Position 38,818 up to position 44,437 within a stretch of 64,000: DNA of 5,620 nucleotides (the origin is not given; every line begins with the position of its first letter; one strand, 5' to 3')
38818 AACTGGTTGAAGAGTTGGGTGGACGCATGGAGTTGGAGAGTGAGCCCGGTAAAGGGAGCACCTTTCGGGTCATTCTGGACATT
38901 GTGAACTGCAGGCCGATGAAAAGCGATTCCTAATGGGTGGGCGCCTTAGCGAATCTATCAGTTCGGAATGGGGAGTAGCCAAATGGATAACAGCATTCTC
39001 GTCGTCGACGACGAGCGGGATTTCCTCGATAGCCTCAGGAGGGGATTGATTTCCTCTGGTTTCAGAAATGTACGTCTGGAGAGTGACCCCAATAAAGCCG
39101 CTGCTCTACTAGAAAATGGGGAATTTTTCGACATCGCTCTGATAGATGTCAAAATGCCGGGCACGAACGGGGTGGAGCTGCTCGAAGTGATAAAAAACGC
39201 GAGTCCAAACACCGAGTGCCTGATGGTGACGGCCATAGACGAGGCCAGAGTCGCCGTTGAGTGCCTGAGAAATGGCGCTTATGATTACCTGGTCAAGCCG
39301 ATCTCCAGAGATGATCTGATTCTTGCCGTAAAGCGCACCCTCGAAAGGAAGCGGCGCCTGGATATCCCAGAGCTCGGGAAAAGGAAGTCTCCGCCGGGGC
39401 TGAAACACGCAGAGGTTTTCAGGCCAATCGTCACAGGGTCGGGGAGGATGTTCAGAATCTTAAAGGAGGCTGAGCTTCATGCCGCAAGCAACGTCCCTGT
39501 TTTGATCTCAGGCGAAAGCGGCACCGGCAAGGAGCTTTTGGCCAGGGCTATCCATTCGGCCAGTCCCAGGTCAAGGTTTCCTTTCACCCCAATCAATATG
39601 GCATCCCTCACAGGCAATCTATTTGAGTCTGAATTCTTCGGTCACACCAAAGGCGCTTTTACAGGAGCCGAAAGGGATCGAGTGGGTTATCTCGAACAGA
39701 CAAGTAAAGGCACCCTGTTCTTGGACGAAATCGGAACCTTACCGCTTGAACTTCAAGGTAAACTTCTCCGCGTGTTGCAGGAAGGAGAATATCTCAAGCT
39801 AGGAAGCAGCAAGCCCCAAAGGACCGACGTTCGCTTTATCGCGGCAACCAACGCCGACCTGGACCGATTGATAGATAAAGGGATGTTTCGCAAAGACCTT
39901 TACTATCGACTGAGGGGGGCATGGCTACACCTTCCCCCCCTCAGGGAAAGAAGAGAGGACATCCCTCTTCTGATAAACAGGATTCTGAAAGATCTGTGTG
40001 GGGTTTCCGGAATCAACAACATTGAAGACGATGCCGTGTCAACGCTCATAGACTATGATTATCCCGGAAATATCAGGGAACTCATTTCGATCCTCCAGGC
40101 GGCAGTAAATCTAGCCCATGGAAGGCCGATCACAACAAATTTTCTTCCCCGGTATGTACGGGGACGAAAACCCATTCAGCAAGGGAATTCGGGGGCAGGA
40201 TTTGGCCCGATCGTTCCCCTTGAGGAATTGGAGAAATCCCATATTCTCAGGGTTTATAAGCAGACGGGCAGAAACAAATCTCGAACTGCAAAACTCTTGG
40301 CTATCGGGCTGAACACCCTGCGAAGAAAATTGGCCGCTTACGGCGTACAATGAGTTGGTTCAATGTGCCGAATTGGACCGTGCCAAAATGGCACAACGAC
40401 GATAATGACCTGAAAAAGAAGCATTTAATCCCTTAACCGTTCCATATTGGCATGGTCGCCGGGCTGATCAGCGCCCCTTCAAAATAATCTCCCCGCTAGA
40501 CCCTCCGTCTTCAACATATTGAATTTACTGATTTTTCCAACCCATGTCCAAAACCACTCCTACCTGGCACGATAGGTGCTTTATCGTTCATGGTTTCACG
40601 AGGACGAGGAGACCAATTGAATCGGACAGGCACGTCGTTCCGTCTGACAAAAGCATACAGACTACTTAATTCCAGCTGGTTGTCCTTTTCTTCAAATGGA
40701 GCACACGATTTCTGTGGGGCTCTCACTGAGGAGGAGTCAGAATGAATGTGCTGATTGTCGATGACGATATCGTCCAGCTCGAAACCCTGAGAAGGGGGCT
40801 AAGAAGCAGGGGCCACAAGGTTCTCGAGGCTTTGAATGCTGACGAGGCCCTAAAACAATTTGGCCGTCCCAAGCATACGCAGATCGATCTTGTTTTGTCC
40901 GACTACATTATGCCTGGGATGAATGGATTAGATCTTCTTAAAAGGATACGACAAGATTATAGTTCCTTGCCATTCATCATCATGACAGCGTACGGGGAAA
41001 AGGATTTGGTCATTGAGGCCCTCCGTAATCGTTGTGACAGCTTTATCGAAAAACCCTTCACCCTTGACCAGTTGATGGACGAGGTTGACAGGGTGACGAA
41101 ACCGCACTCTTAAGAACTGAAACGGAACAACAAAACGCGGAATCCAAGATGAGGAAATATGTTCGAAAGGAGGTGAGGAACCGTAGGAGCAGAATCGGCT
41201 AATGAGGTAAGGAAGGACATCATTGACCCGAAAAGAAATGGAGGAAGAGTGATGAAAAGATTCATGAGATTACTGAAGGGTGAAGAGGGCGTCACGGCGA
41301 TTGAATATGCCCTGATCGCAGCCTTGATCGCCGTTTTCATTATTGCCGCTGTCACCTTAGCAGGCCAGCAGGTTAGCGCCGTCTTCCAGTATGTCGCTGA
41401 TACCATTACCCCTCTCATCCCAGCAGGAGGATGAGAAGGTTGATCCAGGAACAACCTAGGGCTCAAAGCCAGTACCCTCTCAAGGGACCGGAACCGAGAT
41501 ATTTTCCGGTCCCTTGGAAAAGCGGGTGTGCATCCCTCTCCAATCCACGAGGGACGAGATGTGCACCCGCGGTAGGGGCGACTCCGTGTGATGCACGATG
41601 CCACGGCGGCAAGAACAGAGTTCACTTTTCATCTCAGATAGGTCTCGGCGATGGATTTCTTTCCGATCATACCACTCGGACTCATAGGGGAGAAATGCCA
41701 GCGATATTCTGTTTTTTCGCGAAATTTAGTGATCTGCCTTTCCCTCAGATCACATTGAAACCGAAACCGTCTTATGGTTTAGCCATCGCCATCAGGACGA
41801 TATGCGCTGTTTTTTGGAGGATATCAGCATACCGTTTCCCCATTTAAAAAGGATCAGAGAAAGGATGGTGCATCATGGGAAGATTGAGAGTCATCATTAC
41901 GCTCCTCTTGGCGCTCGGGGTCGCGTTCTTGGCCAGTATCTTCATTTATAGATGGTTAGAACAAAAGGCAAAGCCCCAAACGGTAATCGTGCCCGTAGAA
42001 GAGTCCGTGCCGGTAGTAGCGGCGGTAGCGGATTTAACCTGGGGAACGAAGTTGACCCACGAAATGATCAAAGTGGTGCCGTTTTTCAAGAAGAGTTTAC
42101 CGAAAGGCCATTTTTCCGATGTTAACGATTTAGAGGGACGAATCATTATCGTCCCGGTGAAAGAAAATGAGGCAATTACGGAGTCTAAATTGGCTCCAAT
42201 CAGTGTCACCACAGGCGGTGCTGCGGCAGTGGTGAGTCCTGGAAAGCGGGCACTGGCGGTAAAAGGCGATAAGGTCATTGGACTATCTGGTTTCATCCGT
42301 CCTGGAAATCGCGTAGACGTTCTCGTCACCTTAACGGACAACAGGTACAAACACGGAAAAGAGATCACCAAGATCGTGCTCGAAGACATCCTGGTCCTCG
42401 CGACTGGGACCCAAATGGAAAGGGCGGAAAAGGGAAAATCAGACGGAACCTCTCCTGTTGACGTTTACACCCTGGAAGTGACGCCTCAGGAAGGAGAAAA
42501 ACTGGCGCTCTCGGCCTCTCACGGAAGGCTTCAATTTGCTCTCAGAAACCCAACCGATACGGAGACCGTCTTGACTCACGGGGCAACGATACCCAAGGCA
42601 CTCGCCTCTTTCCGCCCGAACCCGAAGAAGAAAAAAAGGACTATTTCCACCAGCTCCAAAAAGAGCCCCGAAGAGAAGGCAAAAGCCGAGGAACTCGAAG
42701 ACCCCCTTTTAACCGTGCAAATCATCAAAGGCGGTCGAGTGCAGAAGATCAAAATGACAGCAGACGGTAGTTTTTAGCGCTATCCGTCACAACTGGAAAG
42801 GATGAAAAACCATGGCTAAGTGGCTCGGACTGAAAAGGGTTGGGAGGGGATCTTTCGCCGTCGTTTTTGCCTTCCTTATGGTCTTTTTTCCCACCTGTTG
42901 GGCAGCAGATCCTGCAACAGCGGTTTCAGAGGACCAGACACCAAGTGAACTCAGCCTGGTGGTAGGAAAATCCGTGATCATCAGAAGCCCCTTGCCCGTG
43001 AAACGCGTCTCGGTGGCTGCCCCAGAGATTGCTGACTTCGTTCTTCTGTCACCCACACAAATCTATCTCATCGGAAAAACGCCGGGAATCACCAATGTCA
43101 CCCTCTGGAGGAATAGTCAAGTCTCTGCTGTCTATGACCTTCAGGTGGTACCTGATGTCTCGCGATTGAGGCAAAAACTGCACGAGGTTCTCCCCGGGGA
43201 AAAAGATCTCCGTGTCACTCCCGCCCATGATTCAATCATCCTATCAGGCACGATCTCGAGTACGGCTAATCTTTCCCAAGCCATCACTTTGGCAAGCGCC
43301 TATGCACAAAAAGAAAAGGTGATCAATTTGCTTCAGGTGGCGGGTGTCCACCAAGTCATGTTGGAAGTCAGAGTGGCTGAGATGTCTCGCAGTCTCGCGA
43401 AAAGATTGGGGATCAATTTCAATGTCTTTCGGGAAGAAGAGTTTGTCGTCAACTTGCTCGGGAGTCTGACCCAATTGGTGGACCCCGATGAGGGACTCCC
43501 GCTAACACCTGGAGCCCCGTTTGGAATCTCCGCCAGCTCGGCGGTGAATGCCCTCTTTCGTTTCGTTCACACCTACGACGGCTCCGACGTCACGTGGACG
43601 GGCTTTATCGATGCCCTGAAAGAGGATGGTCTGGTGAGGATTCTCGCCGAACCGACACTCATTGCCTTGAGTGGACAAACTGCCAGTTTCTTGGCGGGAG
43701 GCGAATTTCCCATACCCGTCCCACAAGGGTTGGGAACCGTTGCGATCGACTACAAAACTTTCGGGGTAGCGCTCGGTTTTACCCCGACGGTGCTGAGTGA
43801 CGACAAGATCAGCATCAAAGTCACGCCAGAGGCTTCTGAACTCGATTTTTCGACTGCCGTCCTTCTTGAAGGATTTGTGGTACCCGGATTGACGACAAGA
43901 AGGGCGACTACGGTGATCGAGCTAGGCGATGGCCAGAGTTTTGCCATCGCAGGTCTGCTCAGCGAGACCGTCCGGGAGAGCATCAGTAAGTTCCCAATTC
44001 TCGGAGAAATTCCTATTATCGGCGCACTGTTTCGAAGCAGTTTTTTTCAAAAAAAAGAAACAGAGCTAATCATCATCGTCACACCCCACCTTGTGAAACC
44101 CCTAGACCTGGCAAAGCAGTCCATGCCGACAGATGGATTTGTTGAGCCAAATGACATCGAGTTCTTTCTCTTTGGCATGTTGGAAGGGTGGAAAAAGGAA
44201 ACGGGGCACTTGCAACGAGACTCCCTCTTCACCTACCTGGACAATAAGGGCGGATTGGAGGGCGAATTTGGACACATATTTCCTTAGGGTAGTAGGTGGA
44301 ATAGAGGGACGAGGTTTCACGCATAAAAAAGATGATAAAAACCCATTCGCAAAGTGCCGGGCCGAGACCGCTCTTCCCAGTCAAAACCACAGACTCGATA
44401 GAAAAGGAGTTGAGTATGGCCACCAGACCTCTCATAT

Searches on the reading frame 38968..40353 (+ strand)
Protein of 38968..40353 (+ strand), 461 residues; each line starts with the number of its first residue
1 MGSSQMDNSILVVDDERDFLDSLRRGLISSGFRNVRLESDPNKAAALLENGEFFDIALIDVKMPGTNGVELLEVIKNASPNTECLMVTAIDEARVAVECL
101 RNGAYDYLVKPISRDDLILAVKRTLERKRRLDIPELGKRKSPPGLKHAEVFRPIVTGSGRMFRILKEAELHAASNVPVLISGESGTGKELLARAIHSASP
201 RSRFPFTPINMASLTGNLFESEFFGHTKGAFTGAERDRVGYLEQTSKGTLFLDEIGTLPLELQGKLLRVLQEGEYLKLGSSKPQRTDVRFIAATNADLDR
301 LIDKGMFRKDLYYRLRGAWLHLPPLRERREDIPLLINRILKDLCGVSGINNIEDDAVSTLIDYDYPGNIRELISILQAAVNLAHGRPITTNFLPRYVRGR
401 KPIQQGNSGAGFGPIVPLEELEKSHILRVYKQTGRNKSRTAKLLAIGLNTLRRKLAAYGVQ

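Call 25: search_protein_families(library=pfam, proteins=[window:38968-40353:+], max_evalue=0.001)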
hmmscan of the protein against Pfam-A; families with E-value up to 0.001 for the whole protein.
window:38968-40353:+ (461 aa): 8 families
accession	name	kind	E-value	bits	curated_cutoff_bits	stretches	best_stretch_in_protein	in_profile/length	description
PF00158.32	Sigma54_activat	-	2.3e-62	210.1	20.2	1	155-317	2-164/168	Sigma-54 interaction domain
PF00072.30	Response_reg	-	1.2e-24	87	30.2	1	10-121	1-110/111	Response regulator receiver domain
PF14532.12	Sigma54_activ_2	-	2.1e-19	70.6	25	1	161-325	7-138/138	Sigma-54 interaction domain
PF25601.1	AAA_lid_14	-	3.6e-18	65.6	27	1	326-405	1-82/87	AAA+ ATPase lid domain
PF02954.25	HTH_8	-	7.1e-08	32.5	22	1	418-458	2-42/42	Bacterial regulatory protein, Fis family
PF07728.20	AAA_5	-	1e-07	32.5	22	1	177-296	1-123/139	AAA domain (dynein-related subfamily)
PF00004.35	AAA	-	1.1e-06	29.6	21.2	1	178-303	1-116/131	ATPase family associated with various cellular activities (AAA)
PF07724.20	AAA_2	-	0.00047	20.7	27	1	178-304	6-133/166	AAA domain (Cdc48 subfamily)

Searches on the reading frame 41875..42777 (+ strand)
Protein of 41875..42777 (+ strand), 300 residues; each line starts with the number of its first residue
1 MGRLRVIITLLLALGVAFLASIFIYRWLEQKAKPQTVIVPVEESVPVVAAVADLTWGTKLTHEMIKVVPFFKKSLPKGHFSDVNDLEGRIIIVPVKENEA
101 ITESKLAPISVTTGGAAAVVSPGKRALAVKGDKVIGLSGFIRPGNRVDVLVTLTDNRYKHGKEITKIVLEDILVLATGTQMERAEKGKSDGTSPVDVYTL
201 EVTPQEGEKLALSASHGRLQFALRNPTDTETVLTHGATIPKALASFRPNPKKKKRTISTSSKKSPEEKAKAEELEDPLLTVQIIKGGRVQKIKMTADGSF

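Call 25: search_protein_families(library=pfam, proteins=[window:41875-42777:+], max_evalue=0.001)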
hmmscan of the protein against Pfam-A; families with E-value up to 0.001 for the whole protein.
window:41875-42777:+ (300 aa): 3 families
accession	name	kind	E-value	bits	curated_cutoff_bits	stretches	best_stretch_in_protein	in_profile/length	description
PF16976.10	RcpC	-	2.7e-30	105.1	28.8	1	116-224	3-114/114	Flp pilus assembly protein RcpC/CpaB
PF08666.17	SAF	-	4.5e-07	30.8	21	1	46-106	2-62/63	SAF domain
PF13144.11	ChapFlgA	-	0.00098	19.6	23.8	0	46-115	2-70/122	Chaperone for flagella basal body P-ring formation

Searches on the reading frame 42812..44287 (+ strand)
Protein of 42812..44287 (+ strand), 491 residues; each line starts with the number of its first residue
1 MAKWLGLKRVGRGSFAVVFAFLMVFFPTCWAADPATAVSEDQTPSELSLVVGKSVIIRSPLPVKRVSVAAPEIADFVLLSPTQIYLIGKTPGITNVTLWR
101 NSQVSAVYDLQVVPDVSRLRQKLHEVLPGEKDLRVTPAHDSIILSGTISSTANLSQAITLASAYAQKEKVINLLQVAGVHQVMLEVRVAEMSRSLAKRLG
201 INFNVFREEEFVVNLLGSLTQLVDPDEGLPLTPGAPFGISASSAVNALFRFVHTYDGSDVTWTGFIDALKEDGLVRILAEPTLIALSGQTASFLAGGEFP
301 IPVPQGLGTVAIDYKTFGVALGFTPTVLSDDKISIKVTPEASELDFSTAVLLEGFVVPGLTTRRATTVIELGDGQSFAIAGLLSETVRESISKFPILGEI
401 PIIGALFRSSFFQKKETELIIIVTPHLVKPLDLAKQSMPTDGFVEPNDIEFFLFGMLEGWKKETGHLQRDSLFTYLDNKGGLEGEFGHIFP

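Call 25: search_protein_families(library=pfam, proteins=[window:42812-44287:+], max_evalue=0.001)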
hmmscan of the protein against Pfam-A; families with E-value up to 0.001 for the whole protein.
window:42812-44287:+ (491 aa): 3 families
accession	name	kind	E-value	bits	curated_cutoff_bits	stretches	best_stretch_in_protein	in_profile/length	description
PF00263.26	Secretin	-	4.8e-43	147.1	27.5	1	268-429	1-169/169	Bacterial type II and III secretion system protein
PF13629.12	T2SS-T3SS_pil_N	-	3e-18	65.7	23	1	45-112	3-71/72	Pilus formation protein N terminal region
PF04972.22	BON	-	8.1e-05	23.3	27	1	116-177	2-68/69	BON domain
